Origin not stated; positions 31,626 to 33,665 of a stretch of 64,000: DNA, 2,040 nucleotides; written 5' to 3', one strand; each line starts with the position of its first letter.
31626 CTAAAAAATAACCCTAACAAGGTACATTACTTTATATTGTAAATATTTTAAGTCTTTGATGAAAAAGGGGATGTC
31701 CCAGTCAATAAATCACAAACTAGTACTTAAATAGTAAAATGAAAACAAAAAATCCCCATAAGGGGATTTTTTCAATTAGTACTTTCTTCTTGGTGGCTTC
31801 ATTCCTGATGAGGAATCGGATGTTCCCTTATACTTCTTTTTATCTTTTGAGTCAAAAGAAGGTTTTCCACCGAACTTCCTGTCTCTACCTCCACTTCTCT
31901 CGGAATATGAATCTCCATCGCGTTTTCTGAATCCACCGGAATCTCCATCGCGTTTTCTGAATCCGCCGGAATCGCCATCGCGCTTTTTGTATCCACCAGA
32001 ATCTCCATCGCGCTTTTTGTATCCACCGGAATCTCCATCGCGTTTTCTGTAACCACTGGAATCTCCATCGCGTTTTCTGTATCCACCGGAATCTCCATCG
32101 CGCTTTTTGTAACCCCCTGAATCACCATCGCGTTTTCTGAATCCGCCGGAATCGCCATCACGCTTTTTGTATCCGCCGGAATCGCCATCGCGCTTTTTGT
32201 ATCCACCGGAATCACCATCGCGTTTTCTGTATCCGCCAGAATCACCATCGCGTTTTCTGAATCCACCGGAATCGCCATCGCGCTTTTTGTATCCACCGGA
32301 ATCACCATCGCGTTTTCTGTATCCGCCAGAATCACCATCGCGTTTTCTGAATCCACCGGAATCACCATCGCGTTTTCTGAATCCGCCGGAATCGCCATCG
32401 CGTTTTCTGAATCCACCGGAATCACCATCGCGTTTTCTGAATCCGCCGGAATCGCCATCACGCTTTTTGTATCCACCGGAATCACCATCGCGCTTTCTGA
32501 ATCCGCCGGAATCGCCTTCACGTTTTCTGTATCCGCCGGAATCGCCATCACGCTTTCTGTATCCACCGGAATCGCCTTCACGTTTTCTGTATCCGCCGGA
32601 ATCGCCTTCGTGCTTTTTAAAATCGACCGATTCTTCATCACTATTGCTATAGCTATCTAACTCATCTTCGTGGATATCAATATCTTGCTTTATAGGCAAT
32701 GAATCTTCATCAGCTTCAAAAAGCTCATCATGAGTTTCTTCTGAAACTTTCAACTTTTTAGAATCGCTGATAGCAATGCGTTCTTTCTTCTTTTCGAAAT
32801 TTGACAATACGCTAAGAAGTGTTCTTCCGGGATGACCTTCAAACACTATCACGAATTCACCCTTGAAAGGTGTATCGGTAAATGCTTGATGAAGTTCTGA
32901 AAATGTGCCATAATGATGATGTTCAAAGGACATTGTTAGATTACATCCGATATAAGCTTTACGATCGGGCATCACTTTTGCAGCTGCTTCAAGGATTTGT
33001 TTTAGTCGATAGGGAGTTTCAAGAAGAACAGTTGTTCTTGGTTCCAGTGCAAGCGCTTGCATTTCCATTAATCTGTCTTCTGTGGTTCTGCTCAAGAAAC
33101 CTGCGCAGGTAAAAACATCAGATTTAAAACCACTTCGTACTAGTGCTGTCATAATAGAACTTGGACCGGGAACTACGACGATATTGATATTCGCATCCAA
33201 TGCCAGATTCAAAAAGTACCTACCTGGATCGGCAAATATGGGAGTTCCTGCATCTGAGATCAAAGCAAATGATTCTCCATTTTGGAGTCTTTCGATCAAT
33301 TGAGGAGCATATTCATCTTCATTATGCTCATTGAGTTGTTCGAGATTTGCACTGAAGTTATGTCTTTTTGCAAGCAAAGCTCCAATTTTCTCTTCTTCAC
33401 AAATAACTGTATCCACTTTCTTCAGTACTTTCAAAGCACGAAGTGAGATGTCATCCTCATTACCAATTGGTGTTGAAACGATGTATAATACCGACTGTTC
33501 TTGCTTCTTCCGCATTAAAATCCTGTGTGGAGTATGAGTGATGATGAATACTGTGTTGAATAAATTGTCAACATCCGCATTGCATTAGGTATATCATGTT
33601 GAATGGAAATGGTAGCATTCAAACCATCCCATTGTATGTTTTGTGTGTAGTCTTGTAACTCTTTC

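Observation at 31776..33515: RsmI rRNA methyltransferase carrying a ~24-copy 'DGDSGG[YF][RK]KR' decapeptide array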

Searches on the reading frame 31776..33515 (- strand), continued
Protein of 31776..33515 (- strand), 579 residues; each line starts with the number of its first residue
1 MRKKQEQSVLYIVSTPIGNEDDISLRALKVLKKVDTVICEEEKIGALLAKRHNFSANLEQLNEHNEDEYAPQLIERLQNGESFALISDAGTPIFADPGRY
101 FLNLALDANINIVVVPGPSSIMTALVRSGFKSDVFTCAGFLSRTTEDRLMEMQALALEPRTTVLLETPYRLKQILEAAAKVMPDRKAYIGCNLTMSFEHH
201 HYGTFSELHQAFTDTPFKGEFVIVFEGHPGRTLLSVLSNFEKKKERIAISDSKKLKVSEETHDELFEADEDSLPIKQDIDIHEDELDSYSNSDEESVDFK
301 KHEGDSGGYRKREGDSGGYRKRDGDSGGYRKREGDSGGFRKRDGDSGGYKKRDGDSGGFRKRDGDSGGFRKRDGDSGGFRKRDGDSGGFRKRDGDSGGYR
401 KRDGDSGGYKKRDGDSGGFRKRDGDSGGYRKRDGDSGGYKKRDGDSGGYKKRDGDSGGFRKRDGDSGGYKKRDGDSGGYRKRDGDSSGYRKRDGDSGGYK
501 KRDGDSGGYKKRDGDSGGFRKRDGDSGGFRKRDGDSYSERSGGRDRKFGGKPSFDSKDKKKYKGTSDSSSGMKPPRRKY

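Call 12: search_solved_structures(query=window:31776-33515:-, max_evalue=0.001, show_alignments=2)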
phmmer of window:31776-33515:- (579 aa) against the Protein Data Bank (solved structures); distinct sequences matched with E-value up to 0.001: 9.
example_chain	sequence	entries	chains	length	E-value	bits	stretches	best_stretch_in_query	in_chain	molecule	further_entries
3kwp_A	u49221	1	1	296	2.3e-42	148.5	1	9-267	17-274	Predicted methyltransferase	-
9pzg_V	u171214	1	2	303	6e-41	143.8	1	6-230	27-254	Ribosomal RNA small subunit methyltransferase I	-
5hw4_A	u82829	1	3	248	1.6e-40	142.4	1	9-230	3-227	Ribosomal RNA small subunit methyltransferase I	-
3hh1_A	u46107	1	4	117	5.7e-18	67.9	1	7-117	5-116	Tetrapyrrole methylase family protein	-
1wyz_A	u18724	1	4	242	1e-14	57.2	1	58-198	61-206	putative S-adenosylmethionine-dependent methyltransferase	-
3ffy_A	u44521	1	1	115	7.7e-11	44.4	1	120-227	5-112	Putative tetrapyrrole (Corrin/porphyrin) methylase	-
3fq6_A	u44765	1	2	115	7.8e-10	41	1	120-227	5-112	Methyltransferase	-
7muc_AG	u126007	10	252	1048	6.4e-09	38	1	327-503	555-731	IcmE protein | IcmE (DotG)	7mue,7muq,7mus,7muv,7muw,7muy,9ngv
9ngw_A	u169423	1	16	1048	6.4e-09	38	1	327-503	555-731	IcmE (DotG)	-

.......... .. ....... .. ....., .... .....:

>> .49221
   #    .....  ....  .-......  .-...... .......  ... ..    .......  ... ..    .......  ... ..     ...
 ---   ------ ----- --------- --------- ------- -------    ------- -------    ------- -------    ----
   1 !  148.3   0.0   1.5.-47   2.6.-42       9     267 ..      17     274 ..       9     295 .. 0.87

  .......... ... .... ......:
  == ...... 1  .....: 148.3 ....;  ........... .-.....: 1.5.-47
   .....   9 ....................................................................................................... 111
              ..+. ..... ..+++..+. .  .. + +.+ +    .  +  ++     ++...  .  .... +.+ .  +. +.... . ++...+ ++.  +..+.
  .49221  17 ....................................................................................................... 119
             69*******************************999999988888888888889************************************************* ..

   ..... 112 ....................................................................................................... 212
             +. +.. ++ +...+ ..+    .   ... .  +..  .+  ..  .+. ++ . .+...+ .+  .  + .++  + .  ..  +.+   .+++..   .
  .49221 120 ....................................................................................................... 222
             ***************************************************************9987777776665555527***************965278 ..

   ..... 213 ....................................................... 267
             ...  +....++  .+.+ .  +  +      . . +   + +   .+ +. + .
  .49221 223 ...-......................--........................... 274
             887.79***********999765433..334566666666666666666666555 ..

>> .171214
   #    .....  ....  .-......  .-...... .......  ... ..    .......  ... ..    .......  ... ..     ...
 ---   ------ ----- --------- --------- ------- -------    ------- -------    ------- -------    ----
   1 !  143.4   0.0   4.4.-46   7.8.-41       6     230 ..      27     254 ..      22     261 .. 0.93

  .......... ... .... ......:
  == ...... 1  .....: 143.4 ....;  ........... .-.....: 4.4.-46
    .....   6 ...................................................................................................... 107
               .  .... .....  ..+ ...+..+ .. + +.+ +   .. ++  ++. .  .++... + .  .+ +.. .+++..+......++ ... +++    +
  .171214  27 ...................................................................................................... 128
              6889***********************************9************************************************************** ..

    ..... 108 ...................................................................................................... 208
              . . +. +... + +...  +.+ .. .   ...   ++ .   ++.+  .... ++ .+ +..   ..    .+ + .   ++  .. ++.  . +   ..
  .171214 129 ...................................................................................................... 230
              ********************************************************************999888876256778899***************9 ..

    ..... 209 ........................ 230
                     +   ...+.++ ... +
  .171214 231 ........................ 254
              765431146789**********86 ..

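Call 28: list_cluster_members(proteins=[P0069, P0083, P0024, P0100, P0163, P0170, P0148, P0172, P0046, P0003])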
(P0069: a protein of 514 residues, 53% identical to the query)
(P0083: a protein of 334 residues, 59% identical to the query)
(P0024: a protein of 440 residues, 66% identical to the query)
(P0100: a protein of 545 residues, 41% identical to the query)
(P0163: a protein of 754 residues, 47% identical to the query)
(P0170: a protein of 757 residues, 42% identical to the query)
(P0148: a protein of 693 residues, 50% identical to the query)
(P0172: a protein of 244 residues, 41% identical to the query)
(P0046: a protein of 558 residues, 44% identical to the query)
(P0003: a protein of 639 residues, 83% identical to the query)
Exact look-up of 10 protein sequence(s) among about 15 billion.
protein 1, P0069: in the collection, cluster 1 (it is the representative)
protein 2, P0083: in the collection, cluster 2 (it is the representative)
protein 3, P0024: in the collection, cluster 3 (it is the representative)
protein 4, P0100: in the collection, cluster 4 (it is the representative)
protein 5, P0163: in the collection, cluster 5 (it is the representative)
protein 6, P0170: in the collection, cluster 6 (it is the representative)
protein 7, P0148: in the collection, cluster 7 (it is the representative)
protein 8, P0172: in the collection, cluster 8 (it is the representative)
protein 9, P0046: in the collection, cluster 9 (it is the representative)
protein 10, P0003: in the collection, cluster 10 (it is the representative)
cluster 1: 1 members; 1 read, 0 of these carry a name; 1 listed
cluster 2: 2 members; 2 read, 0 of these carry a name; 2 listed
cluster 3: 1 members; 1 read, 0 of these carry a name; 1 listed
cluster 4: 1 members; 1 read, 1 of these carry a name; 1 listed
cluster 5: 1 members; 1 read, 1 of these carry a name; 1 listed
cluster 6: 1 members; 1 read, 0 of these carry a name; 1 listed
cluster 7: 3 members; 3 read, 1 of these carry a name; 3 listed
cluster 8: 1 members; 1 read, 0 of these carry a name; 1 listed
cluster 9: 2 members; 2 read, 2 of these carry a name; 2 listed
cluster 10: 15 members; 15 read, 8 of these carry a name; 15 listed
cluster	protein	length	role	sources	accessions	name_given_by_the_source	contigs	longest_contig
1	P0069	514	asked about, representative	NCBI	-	-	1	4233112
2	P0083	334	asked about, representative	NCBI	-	-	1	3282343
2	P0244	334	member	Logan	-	-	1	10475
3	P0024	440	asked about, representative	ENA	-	-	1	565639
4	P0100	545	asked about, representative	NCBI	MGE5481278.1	MAG: 16S rRNA (cytidine(1402)-2'-O)-methyltransferase [Chloroflexota bacterium]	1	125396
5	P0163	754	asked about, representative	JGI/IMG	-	16S rRNA (cytidine1402-2'-O)-methyltransferase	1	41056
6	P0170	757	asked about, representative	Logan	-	-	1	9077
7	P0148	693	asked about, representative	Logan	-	-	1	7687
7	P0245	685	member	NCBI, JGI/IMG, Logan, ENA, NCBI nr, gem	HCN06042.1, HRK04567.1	MAG TPA: 16S rRNA (cytidine(1402)-2'-O)-methyltransferase [Bacteroidetes bacterium] | 16S rRNA (cytidine(1402)-2'-O)-methyltransferase [Bacteroidota bacterium]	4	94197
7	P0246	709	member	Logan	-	-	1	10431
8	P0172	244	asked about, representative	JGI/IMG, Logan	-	-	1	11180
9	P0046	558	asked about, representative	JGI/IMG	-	16S rRNA (cytidine1402-2'-O)-methyltransferase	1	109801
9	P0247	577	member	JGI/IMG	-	16S rRNA (cytidine1402-2'-O)-methyltransferase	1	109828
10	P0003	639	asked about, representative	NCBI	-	-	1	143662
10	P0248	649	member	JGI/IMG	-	16S rRNA (cytidine(1402)-2'-O)-methyltransferase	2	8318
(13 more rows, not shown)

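Call 30: find_encoding_contigs(protein=P0010, flank=3000, max_places=3)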
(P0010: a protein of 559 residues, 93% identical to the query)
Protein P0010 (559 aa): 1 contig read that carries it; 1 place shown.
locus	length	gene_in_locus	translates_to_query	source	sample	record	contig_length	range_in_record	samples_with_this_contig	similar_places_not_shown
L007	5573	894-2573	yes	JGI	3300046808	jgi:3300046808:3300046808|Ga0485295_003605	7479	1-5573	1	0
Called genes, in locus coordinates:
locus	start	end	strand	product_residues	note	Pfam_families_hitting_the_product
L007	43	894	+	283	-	PF04231:Endonuclease_1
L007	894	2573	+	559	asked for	PF00590:TP_methylase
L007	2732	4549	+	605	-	PF12450:vWF_A, PF00092:VWA, PF13768:VWA_3, PF13519:VWA_2, PF12034:YfbK_C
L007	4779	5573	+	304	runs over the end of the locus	-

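Call 31: find_encoding_contigs(protein=P0004, flank=3000, max_places=3)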
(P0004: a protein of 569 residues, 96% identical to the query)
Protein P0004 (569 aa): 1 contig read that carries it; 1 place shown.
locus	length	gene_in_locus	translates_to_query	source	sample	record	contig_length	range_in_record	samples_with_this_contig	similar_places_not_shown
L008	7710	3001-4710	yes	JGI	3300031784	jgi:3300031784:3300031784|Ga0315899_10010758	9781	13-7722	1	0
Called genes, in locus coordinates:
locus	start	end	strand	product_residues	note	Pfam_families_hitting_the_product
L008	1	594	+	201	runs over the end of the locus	?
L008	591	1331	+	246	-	PF21948:LplA-B_cat, PF03099:BPL_LplA_LipB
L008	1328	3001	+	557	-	PF22073:Cep192_D4 (weak), PF22544:HYDIN_VesB_CFA65-like_Ig (faint), PF04231:Endonuclease_1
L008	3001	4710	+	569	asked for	PF00590:TP_methylase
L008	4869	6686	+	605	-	PF12450:vWF_A, PF00092:VWA, PF13768:VWA_3, PF13519:VWA_2, PF12034:YfbK_C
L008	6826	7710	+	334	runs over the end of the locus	-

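Call 39: predict_structure(alignment_id=A1)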
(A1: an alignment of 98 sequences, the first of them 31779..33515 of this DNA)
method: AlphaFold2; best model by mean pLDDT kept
length: 579 residues; sequences in the alignment: 98
mean_pLDDT: 63.7   pTM: 0.52
mean pLDDT of the five models: 63.7, 62.7, 62.6, 61.9, 60.5
residues with pLDDT >= 90: 216; 70-90: 37; 50-70: 22; < 50: 304
segments of 3 or more residues with pLDDT < 50: 272-279, 281-341, 343-361, 363-371, 373-394, 396-573
pLDDT, mean of each block of 10 residues (from residue 1): 79 92 94 97 95 97 97 97 94 91 97 86 95 95 98 97 96 98 98 92 98 94 96 85 91 79 53 46 40 40 38 38 38 37 39 39 40 37 39 42 38 38 40 39 38 39 37 36 38 36 39 38 37 35 37 42 41 50
secondary structure, 60 per line:
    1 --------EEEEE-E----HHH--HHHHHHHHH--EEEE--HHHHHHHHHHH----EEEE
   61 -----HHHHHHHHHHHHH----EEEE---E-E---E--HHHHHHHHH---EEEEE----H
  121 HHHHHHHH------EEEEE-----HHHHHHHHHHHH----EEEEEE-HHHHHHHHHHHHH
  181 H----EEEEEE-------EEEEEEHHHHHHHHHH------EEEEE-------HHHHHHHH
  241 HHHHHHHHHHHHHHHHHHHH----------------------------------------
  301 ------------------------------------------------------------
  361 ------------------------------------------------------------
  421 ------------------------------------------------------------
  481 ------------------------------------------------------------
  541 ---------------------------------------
elements in order: E9-13 H25-33 E36-39 H42-52 E57-60 H66-78 E83-86 H99-107 E111-115 H120-128 E135-139 H145-156 E161-166 H168-181 E186-191 E199-204 H205-214 E221-225 H233-260

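Call 43: fold_search(model_id=the predicted structure, library=pdb)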
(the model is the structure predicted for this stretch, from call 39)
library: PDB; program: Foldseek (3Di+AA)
matches with E <= 10: 788; with E <= 0.001: 217
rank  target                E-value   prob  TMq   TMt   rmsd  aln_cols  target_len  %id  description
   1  9pzg_W                2.5e-26  1.00  0.20  0.41  14.1       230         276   37  Bacterial ribosomal 2'-O-methyltransferase RsmI in complex with the small ribosomal subunit (released 2025-09-24)
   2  3kwp                  7.7e-25  1.00  0.20  0.49  14.0       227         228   37  Crystal structure of putative methyltransferase from Lactobacillus brevis (released 2009-12-15)
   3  5hw4_A                2.5e-24  1.00  0.20  0.49  13.9       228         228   36  Crystal structure of Escherichia coli 16S rRNA methyltransferase RsmI in complex with AdoMet (released 2016-10-19)
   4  5hw4_B                2.7e-24  1.00  0.20  0.50  13.8       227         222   36  Crystal structure of Escherichia coli 16S rRNA methyltransferase RsmI in complex with AdoMet (released 2016-10-19)
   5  9pzg_V                5.6e-24  1.00  0.19  0.41  14.2       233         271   36  Bacterial ribosomal 2'-O-methyltransferase RsmI in complex with the small ribosomal subunit (released 2025-09-24)
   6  5hw4_C                2.2e-23  1.00  0.20  0.49  13.7       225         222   36  Crystal structure of Escherichia coli 16S rRNA methyltransferase RsmI in complex with AdoMet (released 2016-10-19)
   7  1wyz_C                1.9e-13  1.00  0.18  0.45  12.7       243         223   19  X-Ray structure of the putative methyltransferase from Bacteroides thetaiotaomicron VPI-5482 at the resolution 2.5 A.  (released 2005-03-08)
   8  1wyz_A                2.4e-13  1.00  0.18  0.45  12.8       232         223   20  X-Ray structure of the putative methyltransferase from Bacteroides thetaiotaomicron VPI-5482 at the resolution 2.5 A.  (released 2005-03-08)
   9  1wyz_B                3.3e-13  1.00  0.18  0.43  13.0       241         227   20  X-Ray structure of the putative methyltransferase from Bacteroides thetaiotaomicron VPI-5482 at the resolution 2.5 A.  (released 2005-03-08)
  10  6p7d_A                6.1e-11  1.00  0.18  0.23  14.7       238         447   16  D104N S. typhimurium siroheme synthase (released 2020-02-26)
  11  1pjs_A                1.2e-10  1.00  0.17  0.22  14.7       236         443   16  The co-crystal structure of CysG, the multifunctional methyltransferase/dehydrogenase/ferrochelatase for siroheme synt (released 2003-12-02)
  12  6pr1_A                1.6e-10  1.00  0.17  0.22  15.2       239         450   17  R260A/S128A S. typhimurium siroheme synthase (released 2020-02-26)
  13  1pjq_A                2.3e-10  1.00  0.17  0.22  15.2       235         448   16  Structure and function of CysG, the multifunctional methyltransferase/dehydrogenase/ferrochelatase for siroheme synthe (released 2003-12-02)
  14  6p7c_A                2.4e-10  1.00  0.17  0.22  15.2       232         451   18  D104A/S128A S. typhimurium siroheme synthase (released 2020-02-26)
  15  2ybo                  2.7e-10  1.00  0.17  0.37  15.7       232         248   19  The x-ray structure of the SAM-dependent uroporphyrinogen III methyltransferase NirE from Pseudomonas aeruginosa in comp (released 2011-06-01)
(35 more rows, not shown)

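Call 46: find_encoding_contigs(protein=P0083, flank=2000, max_places=2)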
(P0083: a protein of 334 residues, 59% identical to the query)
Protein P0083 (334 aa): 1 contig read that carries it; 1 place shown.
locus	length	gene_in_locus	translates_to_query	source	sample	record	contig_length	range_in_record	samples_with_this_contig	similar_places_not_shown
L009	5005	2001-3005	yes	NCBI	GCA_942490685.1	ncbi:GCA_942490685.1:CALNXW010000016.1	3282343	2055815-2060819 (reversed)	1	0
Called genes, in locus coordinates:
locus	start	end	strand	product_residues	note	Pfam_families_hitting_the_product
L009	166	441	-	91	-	PF04341:DUF485 (weak)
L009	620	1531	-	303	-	PF00009:GTP_EFTU (faint), PF00350:Dynamin_N (faint), PF01926:MMR_HSR1, PF02421:FeoB_N, PF04548:AIG1 (faint), PF10662:PduV-EutP (weak), PF07650:KH_2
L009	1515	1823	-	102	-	PF11297:DUF3098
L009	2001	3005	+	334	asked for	PF00590:TP_methylase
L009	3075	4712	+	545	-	PF01979:Amidohydro_1, PF13382:Adenine_deam_C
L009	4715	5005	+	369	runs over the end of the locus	PF20706:GT4-conflict, PF00534:Glycos_transf_1, PF13692:Glyco_trans_1_4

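Call 47: find_encoding_contigs(protein=P0069, flank=2000, max_places=2)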
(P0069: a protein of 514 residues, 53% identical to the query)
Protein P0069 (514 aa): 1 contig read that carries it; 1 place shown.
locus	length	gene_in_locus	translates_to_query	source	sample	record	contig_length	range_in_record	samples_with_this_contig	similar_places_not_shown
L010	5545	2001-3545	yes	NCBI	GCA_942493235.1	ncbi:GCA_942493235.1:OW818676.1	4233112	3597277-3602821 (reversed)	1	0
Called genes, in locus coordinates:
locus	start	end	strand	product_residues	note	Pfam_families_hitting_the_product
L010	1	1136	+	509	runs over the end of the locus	PF00512:HisKA, PF02518:HATPase_c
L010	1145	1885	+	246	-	-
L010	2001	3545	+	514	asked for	PF00590:TP_methylase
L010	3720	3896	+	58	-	-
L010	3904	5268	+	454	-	PF20230:DUF6588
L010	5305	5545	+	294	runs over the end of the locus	PF00763:THF_DHG_CYH, PF02882:THF_DHG_CYH_C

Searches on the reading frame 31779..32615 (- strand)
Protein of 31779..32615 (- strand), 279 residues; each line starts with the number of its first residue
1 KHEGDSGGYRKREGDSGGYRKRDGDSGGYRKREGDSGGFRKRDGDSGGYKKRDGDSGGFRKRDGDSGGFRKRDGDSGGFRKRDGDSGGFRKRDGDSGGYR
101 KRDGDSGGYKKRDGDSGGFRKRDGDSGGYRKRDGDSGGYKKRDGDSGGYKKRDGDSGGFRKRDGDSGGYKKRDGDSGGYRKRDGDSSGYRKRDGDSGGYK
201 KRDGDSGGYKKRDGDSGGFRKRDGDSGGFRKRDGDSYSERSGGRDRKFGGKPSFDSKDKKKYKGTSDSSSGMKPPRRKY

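Call 13: find_homologous_proteins(query=window:31779-32615:-, max_evalue=0.001)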
Query seq(279 aa) (279 aa): 6 proteins with E <= 0.001 among 24 candidates.
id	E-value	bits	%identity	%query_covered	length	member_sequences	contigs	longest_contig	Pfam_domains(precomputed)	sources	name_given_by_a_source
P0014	1.3e-78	282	86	65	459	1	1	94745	PF00590.26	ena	-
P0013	4.3e-69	251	75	63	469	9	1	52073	PF00590.26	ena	-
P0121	1.7e-65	239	84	56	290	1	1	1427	-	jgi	jgi:hypothetical protein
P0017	1.3e-35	141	94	32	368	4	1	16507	PF00590.26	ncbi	ncbi:MAG: 16S rRNA (cytidine(1402)-2'-O)-methyltransferase, partial [Ignavibacteria bacterium]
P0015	9.6e-29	118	76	33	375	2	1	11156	PF00590.26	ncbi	ncbi:MAG: 16S rRNA (cytidine(1402)-2'-O)-methyltransferase, partial [Ignavibacteria bacterium]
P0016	3.8e-17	80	85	23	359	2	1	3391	PF00590.26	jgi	jgi:16S rRNA (cytidine1402-2'-O)-methyltransferase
